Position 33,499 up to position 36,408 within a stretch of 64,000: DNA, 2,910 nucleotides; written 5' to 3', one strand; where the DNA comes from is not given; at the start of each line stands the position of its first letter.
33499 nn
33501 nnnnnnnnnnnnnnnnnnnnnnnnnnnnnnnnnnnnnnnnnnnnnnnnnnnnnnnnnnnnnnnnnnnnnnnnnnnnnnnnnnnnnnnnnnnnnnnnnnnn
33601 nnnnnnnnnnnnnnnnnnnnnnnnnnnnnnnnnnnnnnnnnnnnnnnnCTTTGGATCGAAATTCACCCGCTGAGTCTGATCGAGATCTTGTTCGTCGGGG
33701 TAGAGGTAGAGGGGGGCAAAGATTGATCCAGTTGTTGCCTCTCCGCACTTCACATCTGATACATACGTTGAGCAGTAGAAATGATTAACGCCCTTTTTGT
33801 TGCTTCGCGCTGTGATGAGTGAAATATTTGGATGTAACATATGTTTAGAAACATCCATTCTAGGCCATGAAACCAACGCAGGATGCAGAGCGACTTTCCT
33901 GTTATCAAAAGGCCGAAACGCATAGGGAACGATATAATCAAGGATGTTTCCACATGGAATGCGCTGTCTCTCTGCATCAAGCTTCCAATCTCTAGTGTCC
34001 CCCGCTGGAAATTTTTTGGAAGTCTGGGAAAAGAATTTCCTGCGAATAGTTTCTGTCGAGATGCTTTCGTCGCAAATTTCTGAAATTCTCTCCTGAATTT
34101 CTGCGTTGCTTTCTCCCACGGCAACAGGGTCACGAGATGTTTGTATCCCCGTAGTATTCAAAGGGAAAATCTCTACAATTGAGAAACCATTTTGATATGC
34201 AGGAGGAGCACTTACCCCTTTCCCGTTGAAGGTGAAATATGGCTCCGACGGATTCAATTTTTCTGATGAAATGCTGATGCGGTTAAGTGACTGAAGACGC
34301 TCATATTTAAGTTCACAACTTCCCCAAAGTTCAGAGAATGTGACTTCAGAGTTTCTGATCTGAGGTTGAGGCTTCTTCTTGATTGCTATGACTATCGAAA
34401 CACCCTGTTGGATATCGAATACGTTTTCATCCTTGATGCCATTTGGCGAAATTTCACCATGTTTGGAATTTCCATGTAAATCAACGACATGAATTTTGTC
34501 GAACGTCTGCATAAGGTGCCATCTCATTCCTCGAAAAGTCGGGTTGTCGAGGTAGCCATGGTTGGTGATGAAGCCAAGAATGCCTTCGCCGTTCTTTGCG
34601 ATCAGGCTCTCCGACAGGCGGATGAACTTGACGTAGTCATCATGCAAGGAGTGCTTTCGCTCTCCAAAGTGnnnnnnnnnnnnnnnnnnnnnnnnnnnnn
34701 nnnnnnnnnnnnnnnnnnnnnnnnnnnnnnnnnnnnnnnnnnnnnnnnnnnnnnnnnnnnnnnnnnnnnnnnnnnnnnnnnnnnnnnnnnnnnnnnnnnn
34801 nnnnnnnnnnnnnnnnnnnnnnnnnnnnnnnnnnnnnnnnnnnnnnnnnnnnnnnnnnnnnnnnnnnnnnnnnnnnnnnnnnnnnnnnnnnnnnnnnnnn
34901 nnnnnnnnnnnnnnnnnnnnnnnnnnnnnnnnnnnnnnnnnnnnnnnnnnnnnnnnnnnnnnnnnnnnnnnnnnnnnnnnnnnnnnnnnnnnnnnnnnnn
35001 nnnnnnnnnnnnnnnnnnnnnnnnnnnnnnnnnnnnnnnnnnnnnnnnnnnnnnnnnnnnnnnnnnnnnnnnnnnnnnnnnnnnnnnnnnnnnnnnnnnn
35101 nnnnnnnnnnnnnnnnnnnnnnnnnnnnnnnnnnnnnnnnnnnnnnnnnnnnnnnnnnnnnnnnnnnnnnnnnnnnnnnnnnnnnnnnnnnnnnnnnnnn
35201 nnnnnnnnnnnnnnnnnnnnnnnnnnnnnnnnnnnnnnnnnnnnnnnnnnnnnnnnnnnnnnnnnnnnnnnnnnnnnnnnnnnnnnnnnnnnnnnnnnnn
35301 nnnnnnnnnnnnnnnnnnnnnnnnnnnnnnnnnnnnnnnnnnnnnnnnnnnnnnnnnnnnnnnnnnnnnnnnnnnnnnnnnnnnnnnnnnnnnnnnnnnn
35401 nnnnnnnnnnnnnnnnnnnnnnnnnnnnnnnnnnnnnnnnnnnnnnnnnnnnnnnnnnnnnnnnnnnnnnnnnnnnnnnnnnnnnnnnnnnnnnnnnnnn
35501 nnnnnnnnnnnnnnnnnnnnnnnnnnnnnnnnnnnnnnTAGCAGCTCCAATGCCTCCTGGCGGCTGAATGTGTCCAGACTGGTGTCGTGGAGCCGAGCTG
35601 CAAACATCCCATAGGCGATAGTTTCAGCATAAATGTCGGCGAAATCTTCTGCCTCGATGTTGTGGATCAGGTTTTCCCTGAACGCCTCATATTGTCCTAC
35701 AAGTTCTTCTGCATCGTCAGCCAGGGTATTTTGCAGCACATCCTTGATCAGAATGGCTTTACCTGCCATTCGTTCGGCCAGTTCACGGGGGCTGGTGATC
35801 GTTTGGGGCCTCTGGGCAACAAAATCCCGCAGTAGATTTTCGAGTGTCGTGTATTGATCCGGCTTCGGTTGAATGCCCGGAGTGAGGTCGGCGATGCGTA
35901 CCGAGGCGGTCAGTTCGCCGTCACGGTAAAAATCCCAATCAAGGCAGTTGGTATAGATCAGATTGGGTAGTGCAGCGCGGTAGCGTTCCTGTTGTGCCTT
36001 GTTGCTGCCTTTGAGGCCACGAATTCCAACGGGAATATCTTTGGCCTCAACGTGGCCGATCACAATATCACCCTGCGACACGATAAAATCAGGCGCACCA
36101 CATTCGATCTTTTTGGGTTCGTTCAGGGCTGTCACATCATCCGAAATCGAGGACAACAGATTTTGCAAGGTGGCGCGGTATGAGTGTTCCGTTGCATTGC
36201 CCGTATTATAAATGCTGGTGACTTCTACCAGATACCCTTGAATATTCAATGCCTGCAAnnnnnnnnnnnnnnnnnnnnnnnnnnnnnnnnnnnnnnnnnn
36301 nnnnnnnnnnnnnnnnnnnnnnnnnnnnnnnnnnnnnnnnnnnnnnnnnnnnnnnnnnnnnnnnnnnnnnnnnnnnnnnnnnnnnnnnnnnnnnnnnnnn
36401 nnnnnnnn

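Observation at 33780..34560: Compositional mosaic inside the Type IIG RM gene at the target-recognition region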

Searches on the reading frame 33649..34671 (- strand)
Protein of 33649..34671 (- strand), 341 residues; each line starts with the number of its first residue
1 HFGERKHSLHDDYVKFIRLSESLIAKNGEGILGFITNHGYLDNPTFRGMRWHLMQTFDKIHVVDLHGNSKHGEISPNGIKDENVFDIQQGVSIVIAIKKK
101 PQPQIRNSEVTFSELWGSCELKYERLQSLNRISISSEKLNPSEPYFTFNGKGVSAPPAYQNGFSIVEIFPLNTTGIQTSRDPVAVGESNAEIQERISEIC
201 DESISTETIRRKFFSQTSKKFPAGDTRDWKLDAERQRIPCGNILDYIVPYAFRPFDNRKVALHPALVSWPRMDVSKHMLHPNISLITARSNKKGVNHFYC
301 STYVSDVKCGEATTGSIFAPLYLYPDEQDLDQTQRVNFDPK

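Call 23: find_homologous_proteins(query=window:33649-34491:-, max_evalue=1e-10)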
Query seq(281 aa) (281 aa): 257 proteins with E <= 1e-10 among 764 candidates; the best 120 are listed.
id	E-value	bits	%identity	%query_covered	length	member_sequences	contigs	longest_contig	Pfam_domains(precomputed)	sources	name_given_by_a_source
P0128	8.2e-54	201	40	100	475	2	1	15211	PF18135.8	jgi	jgi:predicted helicase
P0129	5.7e-52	195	37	100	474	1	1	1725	PF18135.8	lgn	-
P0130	3.2e-49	186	39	100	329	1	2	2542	PF18135.8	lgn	-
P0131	1.4e-45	174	40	96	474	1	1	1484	PF18135.8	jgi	jgi:predicted helicase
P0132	5.2e-45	172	39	95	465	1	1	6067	PF18135.8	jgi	jgi:predicted helicase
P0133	4.8e-43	165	36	99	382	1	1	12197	PF18135.8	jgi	jgi:predicted helicase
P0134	8.2e-43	165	35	96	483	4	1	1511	PF18135.8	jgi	jgi:predicted helicase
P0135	1.9e-42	164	37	94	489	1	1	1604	PF18135.8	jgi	-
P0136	9.3e-42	161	36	97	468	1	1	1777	PF18135.8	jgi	-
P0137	4.3e-40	156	37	94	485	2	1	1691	PF18135.8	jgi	jgi:predicted helicase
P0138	5.9e-40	155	35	100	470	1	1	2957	PF18135.8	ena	-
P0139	7.6e-39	152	36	99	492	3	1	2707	PF18135.8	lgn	-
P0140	2.6e-38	150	34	100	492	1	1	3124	PF18135.8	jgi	jgi:predicted helicase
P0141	3.7e-38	149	35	96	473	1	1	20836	PF18135.8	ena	-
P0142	1.2e-37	148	36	90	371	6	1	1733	PF18135.8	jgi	jgi:predicted helicase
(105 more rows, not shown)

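Call 24: find_related_loci(query=window:33649-34491:-, collection=metagenome_contigs, flank=4000)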
Query window:33649-34491:- (281 aa) in metagenome_contigs; peptide patterns used: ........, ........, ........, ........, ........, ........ (x = any residue, [..] = any of these).
132 stretches matched a pattern; 48 encode a relative of the query (tblastn E <= 1e-3); 48 distinct loci.
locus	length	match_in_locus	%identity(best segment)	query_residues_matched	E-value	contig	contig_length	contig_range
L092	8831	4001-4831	33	1-281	7e-50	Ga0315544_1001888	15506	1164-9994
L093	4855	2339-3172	33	1-269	2e-43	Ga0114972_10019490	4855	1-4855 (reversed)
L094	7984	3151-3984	36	1-281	3e-43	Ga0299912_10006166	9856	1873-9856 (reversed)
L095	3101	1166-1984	33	1-281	2e-42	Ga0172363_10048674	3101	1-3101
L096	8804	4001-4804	34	1-266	1e-41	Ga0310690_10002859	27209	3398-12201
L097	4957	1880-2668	34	1-269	9e-40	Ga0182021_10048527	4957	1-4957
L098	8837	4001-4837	34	1-281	2e-38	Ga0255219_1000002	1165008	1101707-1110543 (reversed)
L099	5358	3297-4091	33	1-264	9e-38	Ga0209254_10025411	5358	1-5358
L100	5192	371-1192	33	1-281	6e-38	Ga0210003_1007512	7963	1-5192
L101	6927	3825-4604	34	1-270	1e-37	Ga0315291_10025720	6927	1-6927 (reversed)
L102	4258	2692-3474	30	1-267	9e-37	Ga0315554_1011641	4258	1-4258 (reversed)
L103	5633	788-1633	30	1-281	1e-36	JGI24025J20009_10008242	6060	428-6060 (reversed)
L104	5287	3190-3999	34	1-281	3e-36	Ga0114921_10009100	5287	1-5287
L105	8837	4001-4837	31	1-267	1e-35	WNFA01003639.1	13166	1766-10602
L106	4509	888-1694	31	1-281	1e-35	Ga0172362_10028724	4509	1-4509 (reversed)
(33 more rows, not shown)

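Call 47: search_dna_similar(query=window:33649-34671:-, collection=plasmids, mode=protein, max_rows=15)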
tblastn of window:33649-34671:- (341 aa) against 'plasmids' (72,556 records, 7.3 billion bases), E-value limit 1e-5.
Records with a match: 158; places in all: 162; records where one place covers at least 80% of the query: 59.
Best place of each record, by identity: <60% 158.
By first word of the organism name: Borrelia 55; Borreliella 17; Lactococcus 7; Escherichia 6; Corynebacterium 5; Klebsiella 5; Nostoc 4; Thermus 4; Pseudomonas 3; Rhizobium 3; and 37 more.
By predicted mobility (MOB-suite, as given by PLSDB): non-mobilizable 105; mobilizable 31; conjugative 22.
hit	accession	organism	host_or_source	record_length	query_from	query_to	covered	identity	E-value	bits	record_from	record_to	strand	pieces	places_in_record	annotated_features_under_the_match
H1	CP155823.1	Thioclava sp. 'Guangxiensis'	Bruguiera gymnorhiza,pure ...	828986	9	341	98%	44.4%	1e-82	280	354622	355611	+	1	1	type ISP restriction/modification enzyme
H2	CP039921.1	Agrobacterium tumefaciens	-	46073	9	341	98%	42.2%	1e-72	251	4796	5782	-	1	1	DNA methyltransferase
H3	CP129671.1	Agrobacterium tumefaciens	Metal working fluids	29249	9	341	98%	41.6%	6e-72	249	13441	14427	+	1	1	N-6 DNA methylase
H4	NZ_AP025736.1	Nostoc cf. commune SO-36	-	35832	2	334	98%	40.9%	3e-69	241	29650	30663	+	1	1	type ISP restriction/modification enzyme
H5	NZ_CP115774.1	Paracoccus sediminicola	cell culture,sediment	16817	8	341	98%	39.0%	5e-68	238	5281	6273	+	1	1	type ISP restriction/modification enzyme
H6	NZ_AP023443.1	Nostoc sp. MS1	-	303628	2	340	99%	38.4%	6e-59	212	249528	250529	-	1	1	type ISP restriction/modification enzyme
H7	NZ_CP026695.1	Nostoc sp. 'Lobaria pulmonaria (5183) cyanobiont'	Lobaria pulmonaria thallus,lichen ...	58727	2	338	99%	38.4%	1e-56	205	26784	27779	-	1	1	type ISP restriction/modification enzyme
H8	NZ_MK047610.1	Pseudomonas aeruginosa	Homo sapiens,Rectal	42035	9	341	98%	38.3%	2e-60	216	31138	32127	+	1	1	type ISP restriction/modification enzyme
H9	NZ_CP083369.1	Pseudomonas aeruginosa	Homo sapiens,sputum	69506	9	341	98%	38.3%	2e-60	216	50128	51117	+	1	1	type ISP restriction/modification enzyme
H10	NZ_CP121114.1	Roseinatronobacter sp. S2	cell culture,Alkaline Spring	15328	9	341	98%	37.8%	5e-62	221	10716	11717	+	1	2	type ISP restriction/modification enzyme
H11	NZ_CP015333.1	Borrelia hermsii HS1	Ornithodoros hermsi,mountain cabin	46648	8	338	97%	36.8%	1e-52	194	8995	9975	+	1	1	type ISP restriction/modification enzyme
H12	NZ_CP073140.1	Borrelia hermsii DAH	Homo sapiens,blood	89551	8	338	97%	36.8%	1e-52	194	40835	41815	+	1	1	type ISP restriction/modification enzyme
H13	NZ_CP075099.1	Borrelia coriaceae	Ornithodoros coriaceus,tick tissue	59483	8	338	97%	36.7%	1e-55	202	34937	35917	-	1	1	type ISP restriction/modification enzyme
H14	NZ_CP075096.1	Borrelia coriaceae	Ornithodoros coriaceus,tick tissue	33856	8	338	97%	36.7%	3e-55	201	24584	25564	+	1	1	type ISP restriction/modification enzyme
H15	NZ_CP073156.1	Borrelia nietonii YOR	Homo sapiens,blood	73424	8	338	97%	36.4%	1e-53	197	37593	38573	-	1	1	type ISP restriction/modification enzyme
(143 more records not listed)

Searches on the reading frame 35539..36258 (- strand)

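Call 51: search_protein_families(library=pfam, proteins=[window:35539-36258:-], max_evalue=10)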
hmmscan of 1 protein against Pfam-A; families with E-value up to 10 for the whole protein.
window:35539-36258:- (240 aa): 1 family
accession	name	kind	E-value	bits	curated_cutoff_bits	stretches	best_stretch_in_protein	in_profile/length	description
PF12530.14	DUF3730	-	0.038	14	30.3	1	138-193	74-126/227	Focadhesin/RST1, DUF3730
